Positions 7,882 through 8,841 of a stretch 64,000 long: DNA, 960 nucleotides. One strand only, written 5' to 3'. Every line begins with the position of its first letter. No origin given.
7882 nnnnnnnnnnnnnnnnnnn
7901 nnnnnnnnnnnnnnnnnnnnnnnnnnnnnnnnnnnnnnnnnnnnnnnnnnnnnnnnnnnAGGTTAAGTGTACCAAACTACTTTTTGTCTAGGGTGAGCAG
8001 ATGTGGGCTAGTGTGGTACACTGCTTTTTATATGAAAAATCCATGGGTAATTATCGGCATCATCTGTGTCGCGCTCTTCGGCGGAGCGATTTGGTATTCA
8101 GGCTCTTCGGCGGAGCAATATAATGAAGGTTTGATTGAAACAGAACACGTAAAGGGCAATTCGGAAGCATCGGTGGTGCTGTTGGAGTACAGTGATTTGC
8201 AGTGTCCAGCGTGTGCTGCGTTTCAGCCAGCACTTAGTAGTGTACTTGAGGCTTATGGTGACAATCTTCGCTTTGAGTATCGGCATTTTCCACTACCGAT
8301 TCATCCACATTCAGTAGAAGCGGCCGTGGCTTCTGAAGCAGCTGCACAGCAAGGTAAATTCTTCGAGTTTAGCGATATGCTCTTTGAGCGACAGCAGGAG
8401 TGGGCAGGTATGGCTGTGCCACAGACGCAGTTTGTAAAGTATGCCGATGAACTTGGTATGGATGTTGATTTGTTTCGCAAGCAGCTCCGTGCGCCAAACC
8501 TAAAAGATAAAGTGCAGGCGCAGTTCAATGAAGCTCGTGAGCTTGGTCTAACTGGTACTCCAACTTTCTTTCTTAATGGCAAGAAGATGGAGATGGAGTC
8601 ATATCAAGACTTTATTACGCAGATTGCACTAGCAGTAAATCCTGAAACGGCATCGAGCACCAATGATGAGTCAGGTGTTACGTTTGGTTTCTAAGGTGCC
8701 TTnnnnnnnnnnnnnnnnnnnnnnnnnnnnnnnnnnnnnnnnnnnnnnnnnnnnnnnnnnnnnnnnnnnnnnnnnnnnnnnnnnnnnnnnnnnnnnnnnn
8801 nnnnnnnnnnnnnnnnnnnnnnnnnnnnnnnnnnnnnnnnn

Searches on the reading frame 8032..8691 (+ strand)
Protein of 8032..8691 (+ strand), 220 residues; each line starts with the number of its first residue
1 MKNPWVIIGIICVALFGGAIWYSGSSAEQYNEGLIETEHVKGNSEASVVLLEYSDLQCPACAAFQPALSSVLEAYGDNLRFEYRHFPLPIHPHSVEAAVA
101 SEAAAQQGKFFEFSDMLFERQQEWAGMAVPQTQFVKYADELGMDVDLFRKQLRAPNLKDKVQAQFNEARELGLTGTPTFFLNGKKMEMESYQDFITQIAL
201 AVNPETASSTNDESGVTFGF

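Call 70: search_protein_families(library=pfam, max_evalue=0.001, proteins=[window:8032-8691:+])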
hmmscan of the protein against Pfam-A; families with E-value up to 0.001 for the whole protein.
window:8032-8691:+ (220 aa): 4 families
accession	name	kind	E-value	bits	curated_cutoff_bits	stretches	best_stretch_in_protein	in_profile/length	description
PF13462.12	Thioredoxin_4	-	1.1e-29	104.1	23.2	1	36-195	3-160/165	Thioredoxin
PF01323.26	DSBA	-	4.1e-18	66.3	25.6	1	50-186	2-176/191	DSBA-like thioredoxin domain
PF13098.12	Thioredoxin_2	-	3.8e-05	24.4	27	1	47-189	6-92/104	Thioredoxin-like domain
PF13743.12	Thioredoxin_5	-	0.0003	21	27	0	97-185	77-167/186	Thioredoxin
